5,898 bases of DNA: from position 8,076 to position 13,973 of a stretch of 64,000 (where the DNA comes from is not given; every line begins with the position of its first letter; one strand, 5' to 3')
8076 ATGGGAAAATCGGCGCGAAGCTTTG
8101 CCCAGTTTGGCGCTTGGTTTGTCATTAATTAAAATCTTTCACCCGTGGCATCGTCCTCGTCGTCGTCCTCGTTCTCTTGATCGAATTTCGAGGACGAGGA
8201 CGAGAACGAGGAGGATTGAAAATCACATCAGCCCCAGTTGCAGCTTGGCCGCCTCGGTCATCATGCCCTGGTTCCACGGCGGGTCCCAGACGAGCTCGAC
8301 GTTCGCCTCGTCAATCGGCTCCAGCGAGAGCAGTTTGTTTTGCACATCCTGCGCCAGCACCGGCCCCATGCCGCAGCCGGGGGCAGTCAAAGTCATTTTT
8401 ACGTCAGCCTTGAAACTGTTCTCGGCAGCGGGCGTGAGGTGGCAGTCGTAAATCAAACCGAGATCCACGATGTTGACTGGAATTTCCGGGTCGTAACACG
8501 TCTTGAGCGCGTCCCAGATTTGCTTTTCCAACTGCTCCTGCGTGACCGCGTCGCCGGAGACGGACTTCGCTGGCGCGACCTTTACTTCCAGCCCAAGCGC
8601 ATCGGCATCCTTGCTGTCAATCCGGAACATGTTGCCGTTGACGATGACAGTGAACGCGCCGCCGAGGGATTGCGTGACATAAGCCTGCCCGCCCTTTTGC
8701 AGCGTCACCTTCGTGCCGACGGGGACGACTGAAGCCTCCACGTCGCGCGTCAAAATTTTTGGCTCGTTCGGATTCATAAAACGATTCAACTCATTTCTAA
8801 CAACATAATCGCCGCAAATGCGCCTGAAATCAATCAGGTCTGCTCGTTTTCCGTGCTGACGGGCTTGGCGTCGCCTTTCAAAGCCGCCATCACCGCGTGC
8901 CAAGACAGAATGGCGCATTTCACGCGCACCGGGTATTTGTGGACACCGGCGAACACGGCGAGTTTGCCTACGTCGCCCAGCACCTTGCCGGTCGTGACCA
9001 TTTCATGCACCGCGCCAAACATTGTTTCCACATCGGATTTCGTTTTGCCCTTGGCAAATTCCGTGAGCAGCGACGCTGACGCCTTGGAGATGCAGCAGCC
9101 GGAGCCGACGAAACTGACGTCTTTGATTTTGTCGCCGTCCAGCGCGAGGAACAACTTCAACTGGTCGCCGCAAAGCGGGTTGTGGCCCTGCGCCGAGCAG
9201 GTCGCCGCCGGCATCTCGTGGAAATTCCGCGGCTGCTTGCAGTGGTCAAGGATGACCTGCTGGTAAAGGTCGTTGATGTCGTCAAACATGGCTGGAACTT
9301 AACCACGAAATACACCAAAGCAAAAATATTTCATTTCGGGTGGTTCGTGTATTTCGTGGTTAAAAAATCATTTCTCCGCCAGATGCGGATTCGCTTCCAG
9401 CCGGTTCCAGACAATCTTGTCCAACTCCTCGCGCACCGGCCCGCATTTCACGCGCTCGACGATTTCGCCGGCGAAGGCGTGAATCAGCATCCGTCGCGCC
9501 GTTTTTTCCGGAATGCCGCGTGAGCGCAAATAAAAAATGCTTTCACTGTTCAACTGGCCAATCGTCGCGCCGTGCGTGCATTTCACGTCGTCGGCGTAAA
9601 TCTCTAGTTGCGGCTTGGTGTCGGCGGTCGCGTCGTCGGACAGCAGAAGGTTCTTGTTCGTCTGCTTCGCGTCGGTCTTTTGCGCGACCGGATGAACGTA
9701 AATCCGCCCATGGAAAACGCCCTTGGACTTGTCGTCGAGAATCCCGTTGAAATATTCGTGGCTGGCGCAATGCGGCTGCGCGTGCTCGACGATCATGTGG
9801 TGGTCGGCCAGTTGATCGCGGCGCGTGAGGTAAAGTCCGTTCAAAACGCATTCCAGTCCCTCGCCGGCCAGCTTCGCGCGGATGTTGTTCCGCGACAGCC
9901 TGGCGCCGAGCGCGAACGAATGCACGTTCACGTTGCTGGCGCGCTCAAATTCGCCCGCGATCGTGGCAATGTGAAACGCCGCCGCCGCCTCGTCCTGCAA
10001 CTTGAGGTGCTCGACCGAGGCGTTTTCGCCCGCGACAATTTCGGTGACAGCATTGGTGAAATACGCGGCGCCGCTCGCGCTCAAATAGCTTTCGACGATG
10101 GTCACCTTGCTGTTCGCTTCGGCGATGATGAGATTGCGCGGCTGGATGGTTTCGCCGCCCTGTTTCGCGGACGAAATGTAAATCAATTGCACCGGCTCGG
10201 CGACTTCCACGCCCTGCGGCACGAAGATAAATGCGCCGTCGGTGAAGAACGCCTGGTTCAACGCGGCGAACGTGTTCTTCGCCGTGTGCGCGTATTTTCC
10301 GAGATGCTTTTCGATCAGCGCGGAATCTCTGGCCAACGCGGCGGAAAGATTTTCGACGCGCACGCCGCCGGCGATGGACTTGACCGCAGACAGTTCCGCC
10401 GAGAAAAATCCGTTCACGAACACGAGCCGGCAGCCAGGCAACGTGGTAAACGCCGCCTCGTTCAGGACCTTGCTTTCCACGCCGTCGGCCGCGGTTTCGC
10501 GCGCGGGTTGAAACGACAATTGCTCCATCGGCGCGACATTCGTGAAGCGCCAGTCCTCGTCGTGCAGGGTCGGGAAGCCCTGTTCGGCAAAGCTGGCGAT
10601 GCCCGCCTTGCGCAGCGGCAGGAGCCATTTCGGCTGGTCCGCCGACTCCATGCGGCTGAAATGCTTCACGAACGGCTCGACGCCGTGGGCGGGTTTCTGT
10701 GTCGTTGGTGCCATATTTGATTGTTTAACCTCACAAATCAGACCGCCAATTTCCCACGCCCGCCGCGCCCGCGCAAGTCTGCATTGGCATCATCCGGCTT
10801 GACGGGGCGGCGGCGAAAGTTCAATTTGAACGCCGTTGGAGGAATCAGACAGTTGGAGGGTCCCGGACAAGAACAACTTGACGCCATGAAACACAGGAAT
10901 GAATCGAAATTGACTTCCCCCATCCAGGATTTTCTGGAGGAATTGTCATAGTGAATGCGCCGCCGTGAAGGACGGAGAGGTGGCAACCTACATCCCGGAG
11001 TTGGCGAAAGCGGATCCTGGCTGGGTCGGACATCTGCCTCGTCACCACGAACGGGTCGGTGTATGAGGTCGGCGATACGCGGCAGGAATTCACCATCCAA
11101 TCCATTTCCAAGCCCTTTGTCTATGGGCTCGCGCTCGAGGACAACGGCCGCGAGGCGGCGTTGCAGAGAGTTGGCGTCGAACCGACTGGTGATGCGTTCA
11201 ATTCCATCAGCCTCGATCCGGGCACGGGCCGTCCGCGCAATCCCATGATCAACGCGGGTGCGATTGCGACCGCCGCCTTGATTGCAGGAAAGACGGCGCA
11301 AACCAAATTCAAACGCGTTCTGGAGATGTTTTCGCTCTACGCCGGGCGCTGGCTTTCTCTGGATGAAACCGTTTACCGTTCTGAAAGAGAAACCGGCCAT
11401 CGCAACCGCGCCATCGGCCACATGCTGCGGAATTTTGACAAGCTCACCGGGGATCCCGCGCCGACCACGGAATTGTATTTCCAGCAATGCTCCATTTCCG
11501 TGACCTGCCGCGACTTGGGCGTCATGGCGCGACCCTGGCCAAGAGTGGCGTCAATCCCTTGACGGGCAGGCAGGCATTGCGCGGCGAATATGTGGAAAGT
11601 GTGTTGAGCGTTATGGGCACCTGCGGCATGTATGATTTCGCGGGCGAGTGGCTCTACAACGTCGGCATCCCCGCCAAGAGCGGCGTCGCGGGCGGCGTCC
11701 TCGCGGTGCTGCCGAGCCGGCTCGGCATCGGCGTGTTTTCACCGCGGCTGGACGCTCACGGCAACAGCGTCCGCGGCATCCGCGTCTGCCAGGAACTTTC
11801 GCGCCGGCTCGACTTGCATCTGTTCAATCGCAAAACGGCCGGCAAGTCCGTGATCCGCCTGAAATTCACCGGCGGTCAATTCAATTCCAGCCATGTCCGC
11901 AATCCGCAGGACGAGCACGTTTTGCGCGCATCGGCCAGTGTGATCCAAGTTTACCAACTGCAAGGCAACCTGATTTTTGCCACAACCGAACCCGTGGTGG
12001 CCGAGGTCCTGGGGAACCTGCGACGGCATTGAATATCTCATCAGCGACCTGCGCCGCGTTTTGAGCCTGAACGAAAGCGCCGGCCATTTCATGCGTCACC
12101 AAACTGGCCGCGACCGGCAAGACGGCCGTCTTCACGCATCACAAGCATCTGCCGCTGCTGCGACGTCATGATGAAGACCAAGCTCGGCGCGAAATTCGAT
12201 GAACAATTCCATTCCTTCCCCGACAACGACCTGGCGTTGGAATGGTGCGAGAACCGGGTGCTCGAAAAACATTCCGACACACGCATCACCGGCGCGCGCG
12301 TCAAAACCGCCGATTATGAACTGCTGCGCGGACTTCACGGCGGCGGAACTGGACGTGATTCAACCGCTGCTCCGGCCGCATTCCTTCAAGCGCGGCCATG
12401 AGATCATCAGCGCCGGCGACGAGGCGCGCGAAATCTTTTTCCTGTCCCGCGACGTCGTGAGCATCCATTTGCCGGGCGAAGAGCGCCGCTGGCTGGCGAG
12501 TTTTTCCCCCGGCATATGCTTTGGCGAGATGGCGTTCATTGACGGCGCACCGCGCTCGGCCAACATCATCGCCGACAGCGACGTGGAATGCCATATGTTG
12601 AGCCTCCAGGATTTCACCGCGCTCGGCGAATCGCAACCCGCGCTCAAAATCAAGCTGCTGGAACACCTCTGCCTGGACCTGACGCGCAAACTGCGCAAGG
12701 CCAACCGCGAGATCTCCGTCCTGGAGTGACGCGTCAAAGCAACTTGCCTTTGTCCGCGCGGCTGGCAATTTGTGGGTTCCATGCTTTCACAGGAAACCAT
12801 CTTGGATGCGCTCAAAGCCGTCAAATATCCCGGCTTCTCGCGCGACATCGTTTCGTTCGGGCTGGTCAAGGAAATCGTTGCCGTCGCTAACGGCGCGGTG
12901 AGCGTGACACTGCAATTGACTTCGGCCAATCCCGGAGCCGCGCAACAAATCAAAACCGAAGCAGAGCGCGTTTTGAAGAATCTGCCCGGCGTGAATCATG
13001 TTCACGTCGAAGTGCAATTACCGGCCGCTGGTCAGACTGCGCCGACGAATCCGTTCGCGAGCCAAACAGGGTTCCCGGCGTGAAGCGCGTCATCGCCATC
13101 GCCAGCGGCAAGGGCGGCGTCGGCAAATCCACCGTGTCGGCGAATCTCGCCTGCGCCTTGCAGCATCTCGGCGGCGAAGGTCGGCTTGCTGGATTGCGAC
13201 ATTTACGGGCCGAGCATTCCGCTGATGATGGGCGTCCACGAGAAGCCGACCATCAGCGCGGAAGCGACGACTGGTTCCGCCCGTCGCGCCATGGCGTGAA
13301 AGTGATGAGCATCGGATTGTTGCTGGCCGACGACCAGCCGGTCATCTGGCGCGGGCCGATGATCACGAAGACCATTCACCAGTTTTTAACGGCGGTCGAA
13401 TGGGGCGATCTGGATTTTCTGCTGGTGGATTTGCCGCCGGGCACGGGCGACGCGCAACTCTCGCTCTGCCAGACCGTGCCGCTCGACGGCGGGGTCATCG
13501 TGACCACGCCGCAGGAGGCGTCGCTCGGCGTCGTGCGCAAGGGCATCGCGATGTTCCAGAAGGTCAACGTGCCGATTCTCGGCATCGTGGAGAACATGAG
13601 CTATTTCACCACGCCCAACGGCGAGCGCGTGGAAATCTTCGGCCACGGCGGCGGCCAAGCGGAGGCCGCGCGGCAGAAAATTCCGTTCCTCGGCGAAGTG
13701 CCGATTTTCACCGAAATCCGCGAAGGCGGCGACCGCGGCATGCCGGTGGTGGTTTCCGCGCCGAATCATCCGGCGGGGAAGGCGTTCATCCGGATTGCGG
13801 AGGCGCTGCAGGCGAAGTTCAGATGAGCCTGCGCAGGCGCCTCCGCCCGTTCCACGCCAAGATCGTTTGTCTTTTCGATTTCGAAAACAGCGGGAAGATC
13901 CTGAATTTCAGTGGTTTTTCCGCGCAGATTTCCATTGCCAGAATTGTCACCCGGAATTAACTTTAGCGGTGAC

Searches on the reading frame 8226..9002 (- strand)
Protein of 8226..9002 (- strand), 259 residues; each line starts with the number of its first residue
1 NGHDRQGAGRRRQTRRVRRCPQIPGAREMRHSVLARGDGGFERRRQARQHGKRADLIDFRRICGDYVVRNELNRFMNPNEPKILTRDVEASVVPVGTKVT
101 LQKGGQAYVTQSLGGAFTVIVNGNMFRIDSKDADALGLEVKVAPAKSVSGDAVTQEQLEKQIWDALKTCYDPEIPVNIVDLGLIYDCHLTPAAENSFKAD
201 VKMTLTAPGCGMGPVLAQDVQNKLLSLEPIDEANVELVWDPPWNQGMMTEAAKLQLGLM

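Call 46: search_protein_families(library=pfam, proteins=[window:8226-9002:-], max_evalue=0.0001)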
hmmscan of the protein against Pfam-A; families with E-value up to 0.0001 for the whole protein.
window:8226-9002:- (259 aa): 1 family
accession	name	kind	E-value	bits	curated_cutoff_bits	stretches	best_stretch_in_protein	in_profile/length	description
PF01883.24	FeS_assembly_P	-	3.5e-14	53.3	23.5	1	159-236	1-72/73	Iron-sulfur cluster assembly protein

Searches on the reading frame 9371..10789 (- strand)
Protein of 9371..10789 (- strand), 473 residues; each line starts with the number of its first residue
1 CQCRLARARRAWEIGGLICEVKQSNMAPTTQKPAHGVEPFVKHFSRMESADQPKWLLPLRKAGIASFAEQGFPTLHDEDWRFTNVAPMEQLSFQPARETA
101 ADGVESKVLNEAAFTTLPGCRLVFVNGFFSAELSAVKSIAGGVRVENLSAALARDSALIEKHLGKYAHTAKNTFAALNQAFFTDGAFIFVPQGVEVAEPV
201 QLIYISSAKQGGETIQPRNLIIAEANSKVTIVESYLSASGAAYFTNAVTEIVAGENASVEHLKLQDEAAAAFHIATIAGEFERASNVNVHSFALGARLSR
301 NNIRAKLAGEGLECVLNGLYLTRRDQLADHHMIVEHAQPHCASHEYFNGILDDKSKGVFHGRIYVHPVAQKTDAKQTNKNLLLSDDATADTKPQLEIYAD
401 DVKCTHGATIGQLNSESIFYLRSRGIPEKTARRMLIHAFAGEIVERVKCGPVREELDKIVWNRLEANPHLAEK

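Call 46: search_protein_families(library=pfam, proteins=[window:9371-10789:-], max_evalue=0.0001)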
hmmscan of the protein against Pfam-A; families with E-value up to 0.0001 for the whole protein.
window:9371-10789:- (473 aa): 2 families
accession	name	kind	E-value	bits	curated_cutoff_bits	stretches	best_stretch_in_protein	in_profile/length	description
PF01458.23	SUFBD_core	-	6.9e-89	297.7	27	1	211-439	6-232/232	SUF system FeS cluster assembly, SufBD core domain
PF19295.5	SufBD_N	-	2.2e-23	83.2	23.5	1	52-202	22-172/172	SufBD protein N-terminal region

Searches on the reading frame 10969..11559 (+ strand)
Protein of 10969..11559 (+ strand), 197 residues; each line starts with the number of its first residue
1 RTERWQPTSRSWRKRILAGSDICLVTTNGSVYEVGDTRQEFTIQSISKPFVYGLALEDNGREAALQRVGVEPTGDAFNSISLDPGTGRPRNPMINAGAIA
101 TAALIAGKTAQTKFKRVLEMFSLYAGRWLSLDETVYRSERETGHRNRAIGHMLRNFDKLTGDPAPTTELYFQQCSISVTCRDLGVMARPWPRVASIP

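Call 46: search_protein_families(library=pfam, proteins=[window:10969-11559:+], max_evalue=0.0001)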
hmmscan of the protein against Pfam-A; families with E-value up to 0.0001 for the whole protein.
window:10969-11559:+ (197 aa): 1 family
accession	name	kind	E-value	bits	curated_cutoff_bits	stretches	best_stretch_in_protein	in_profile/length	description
PF04960.20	Glutaminase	-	1.7e-59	201.8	27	1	22-187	20-187/286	Glutaminase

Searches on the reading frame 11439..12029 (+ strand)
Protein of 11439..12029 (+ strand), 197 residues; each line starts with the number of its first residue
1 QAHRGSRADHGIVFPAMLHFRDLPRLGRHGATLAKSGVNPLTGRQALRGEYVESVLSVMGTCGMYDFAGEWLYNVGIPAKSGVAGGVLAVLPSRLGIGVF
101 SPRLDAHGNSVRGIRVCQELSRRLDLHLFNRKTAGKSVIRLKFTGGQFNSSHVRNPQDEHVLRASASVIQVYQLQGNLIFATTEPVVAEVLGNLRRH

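Call 46: search_protein_families(library=pfam, proteins=[window:11439-12029:+], max_evalue=0.0001)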
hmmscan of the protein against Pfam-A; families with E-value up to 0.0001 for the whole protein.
window:11439-12029:+ (197 aa): 1 family
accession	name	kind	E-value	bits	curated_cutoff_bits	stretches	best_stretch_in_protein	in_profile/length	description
PF04960.20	Glutaminase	-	4.5e-44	151.2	27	1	26-129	183-286/286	Glutaminase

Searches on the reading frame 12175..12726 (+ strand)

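Call 46: search_protein_families(library=pfam, proteins=[window:12175-12726:+], max_evalue=0.0001)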
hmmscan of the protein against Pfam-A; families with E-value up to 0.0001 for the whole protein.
window:12175-12726:+ (184 aa): 1 family
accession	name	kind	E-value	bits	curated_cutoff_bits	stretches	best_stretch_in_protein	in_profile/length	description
PF00027.35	cNMP_binding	-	1.8e-15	57.1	27.5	1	69-151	2-86/89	Cyclic nucleotide-binding domain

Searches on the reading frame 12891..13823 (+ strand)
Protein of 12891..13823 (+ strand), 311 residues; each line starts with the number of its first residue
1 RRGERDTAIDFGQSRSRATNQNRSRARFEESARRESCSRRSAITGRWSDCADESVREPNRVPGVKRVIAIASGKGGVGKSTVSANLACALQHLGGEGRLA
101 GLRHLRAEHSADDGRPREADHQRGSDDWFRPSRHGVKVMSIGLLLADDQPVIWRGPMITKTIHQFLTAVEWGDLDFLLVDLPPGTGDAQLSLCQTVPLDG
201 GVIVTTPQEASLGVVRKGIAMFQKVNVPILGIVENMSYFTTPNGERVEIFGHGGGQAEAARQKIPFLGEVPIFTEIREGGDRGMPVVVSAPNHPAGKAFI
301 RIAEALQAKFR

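Call 46: search_protein_families(library=pfam, proteins=[window:12891-13823:+], max_evalue=0.0001)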
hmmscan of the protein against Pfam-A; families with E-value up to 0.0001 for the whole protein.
window:12891-13823:+ (311 aa): 3 families
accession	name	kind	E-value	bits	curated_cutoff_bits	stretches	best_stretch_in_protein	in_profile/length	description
PF10609.15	ParA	-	1.1e-79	267.7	27.1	1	64-306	2-245/246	NUBPL iron-transfer P-loop NTPase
PF01656.29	CbiA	-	1.4e-08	35.2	25.4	1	68-92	1-25/125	CobQ/CobB/MinD/ParA nucleotide binding domain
PF13614.12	AAA_31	-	1.6e-06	28.7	27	1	66-94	2-30/177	AAA domain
